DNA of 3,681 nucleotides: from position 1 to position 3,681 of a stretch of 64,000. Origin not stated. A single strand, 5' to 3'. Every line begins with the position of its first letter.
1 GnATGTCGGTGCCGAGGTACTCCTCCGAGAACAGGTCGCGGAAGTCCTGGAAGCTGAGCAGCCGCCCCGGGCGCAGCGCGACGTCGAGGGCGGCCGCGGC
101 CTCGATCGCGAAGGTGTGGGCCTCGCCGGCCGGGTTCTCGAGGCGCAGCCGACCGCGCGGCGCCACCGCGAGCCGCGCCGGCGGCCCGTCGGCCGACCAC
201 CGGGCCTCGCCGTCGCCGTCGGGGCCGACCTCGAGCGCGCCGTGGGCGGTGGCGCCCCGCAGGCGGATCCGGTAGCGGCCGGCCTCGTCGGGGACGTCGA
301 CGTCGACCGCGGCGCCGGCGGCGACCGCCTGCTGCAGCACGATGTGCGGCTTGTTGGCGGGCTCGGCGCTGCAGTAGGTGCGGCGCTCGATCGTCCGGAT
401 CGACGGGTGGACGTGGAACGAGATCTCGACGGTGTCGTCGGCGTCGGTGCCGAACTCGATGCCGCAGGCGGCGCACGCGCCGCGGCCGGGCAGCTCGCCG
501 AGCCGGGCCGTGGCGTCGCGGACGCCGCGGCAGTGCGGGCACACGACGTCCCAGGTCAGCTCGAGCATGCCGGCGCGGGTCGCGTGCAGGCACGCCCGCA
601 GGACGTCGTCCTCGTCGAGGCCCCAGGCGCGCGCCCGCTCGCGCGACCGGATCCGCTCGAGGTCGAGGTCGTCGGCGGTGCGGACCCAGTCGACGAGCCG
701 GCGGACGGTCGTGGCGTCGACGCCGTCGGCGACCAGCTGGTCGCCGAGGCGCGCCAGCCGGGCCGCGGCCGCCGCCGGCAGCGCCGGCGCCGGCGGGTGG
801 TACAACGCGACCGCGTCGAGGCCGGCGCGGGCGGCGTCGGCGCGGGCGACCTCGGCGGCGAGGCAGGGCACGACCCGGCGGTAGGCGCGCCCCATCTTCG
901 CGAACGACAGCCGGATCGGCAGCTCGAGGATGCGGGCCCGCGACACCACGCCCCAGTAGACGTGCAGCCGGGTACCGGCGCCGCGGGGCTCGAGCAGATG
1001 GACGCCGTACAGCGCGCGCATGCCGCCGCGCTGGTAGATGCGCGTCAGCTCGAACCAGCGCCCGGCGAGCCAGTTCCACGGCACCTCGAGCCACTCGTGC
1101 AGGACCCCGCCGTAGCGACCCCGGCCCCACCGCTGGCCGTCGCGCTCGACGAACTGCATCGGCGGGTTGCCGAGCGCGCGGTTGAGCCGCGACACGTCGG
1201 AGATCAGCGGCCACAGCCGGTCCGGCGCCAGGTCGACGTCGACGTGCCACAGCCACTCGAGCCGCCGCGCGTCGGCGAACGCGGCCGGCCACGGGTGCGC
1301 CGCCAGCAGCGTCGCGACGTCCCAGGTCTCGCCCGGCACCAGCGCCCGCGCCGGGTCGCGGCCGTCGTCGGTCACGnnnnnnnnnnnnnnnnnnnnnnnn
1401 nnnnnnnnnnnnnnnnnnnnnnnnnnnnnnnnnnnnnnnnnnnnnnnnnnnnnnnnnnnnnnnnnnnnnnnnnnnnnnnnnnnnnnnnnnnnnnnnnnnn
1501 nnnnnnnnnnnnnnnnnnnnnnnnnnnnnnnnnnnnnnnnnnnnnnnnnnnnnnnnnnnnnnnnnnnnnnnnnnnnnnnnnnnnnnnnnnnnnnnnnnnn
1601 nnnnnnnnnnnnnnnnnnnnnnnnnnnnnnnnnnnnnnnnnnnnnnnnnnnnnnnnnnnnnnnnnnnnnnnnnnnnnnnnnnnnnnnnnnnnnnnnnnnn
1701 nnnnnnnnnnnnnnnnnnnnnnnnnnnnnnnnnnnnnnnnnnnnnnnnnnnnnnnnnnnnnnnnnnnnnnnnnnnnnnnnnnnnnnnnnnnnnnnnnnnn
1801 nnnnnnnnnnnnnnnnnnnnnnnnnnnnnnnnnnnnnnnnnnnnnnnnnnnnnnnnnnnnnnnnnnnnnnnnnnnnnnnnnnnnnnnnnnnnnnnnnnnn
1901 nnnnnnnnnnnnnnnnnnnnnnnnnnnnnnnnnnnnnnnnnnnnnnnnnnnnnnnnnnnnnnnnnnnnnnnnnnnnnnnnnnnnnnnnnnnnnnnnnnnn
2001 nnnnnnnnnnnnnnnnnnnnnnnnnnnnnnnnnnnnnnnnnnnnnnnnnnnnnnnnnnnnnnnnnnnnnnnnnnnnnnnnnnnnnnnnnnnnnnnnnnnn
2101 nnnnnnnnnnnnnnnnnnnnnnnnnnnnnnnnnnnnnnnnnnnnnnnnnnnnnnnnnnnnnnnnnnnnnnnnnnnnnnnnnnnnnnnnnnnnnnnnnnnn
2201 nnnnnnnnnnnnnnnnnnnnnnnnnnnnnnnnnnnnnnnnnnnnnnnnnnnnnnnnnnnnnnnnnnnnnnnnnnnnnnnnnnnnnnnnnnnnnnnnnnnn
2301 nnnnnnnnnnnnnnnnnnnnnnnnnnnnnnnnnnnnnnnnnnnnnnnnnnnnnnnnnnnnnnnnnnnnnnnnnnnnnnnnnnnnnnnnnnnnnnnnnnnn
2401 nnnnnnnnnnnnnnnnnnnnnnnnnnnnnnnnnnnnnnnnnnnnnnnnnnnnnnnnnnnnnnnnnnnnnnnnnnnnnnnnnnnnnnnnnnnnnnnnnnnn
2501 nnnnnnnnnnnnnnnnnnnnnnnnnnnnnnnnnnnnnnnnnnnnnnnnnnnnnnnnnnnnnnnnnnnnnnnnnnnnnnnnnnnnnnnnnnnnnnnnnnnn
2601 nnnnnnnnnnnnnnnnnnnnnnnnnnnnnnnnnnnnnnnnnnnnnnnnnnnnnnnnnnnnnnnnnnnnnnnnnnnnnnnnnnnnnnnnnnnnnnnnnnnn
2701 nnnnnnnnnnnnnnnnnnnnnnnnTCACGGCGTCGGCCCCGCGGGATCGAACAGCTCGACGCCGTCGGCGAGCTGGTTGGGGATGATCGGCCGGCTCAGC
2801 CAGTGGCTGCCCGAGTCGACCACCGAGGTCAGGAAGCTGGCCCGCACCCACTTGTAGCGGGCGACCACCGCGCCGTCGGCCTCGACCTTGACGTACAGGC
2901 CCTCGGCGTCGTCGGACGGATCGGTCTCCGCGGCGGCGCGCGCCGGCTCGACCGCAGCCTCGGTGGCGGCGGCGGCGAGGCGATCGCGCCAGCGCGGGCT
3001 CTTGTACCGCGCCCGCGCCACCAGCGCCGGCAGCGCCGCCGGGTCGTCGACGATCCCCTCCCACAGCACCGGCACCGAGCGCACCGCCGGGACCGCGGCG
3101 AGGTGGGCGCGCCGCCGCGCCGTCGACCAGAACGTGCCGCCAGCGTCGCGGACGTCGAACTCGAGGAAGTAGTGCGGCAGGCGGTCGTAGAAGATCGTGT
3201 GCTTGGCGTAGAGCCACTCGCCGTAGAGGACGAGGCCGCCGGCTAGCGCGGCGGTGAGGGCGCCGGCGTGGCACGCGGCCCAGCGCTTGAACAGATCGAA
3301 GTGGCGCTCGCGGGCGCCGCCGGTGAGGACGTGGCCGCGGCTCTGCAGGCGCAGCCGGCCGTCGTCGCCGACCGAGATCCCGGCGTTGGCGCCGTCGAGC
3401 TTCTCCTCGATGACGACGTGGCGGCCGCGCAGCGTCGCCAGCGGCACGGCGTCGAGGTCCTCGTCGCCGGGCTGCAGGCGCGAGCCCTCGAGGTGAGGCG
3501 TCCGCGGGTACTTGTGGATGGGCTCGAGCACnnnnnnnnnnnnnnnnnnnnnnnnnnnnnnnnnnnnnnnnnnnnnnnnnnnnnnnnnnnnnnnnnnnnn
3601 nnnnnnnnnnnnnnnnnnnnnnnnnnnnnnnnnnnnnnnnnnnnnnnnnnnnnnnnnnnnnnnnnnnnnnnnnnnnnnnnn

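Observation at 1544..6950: RNA end-healing and sealing cassette (SAM methyltransferase - Rnl ligase - HD-Pnk) in a run of same-strand genes behind a Ser/Thr kinase and a TPR protein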

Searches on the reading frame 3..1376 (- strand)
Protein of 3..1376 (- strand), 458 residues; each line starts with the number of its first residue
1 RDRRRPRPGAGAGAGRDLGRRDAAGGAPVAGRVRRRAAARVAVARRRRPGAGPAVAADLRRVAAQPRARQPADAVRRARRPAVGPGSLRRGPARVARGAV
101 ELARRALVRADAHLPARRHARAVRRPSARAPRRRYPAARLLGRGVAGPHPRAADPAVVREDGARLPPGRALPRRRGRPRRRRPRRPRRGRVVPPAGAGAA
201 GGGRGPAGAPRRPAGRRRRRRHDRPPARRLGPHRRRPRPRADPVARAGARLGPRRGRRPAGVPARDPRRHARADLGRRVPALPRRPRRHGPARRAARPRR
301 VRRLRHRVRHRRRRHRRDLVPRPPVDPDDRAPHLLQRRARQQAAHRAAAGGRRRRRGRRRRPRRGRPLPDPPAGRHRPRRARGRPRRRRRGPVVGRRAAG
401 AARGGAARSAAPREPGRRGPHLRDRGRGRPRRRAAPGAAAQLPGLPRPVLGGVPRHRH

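Call 6: search_protein_families(library=pfam, proteins=[window:3-1376:-], max_evalue=0.01)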
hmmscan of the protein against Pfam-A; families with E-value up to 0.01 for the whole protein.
window:3-1376:- (458 aa): 0 families

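Call 7: search_protein_families(library=ncbifam, proteins=[window:3-1376:-], max_evalue=0.01)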
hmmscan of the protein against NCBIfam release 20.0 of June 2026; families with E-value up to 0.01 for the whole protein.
window:3-1376:- (458 aa): 0 families

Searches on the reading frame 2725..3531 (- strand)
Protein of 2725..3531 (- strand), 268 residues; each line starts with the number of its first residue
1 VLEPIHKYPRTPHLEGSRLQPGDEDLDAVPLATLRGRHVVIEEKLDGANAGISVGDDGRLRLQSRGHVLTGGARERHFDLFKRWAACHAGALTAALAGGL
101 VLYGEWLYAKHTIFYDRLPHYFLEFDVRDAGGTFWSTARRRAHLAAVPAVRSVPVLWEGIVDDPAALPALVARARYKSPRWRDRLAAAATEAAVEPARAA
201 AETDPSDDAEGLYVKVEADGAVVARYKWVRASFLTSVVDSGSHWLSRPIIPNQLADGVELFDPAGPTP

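Call 6: search_protein_families(library=pfam, proteins=[window:2725-3531:-], max_evalue=0.01)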
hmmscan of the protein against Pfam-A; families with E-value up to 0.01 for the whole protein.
window:2725-3531:- (268 aa): 1 family
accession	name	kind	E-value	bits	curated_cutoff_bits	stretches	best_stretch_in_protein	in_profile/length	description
PF09414.15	RNA_ligase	-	9e-32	111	27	1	38-229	2-171/171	RNA ligase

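Call 7: search_protein_families(library=ncbifam, proteins=[window:2725-3531:-], max_evalue=0.01)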
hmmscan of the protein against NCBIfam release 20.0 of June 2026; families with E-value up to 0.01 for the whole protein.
window:2725-3531:- (268 aa): 0 families

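Call 31: search_solved_structures(query=window:2725-3531:-, max_evalue=0.01, show_alignments=2)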
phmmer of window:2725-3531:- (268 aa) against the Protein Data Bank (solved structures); distinct sequences matched with E-value up to 0.01: 0.

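Call 59: search_solved_structures(query=A4, max_evalue=1, show_alignments=2)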
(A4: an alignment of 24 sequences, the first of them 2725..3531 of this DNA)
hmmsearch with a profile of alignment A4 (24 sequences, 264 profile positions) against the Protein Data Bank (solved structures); distinct sequences matched with E-value up to 1: 15.
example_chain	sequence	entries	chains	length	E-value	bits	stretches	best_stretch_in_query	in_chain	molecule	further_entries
8uce_A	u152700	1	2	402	0.00016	24.6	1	33-172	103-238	ATP dependent DNA ligase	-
8ucf_A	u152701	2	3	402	0.00017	24.5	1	33-172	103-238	ATP dependent DNA ligase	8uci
8ucg_A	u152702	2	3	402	0.0029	20.5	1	33-172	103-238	ATP dependent DNA ligase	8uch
2vug_A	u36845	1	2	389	0.0032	20.4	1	38-172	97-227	PAB1020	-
5cot_A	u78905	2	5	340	0.03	17.2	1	30-163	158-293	Naegleria gruberi RNA ligase | RNA ligase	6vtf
6vt5_A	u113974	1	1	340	0.03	17.2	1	30-163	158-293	RNA Ligase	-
6vt4_A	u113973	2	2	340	0.03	17.2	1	31-163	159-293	RNA Ligase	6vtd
6vt3_A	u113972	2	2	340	0.03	17.2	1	30-163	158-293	RNA Ligase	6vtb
3qwu_A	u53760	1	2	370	0.034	17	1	37-163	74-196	DNA ligase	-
6vt8_A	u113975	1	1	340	0.034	17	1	30-163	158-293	RNA Ligase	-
6vt9_A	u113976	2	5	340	0.092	15.6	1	31-163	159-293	RNA ligase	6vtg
5d1o_A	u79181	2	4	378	0.23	14.3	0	36-70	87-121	ATP-dependent RNA ligase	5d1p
6vt0_A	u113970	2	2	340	0.39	13.5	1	34-163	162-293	RNA Ligase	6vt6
5cou_A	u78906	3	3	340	0.43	13.4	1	35-163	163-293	Naegleria gruberi RNA ligase | RNA ligase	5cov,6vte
6vt1_A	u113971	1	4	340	0.52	13.1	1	35-163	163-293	RNA Ligase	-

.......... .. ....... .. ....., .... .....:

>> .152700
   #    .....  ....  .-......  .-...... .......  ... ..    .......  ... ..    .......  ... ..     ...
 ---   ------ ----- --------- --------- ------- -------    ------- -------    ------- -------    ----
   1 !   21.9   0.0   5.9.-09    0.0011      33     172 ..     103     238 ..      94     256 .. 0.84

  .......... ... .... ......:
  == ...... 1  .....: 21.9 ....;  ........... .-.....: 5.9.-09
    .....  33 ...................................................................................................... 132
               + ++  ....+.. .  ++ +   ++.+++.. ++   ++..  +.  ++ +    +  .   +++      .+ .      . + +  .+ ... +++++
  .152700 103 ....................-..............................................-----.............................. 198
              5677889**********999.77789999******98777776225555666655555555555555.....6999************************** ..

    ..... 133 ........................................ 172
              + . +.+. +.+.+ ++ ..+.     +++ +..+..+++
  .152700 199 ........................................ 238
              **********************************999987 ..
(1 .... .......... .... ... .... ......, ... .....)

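Call 78: search_protein_families(library=padloc, proteins=[window:2725-3531:-], max_evalue=0.001)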
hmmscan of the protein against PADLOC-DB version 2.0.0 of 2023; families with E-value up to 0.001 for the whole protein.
window:2725-3531:- (268 aa): 0 families
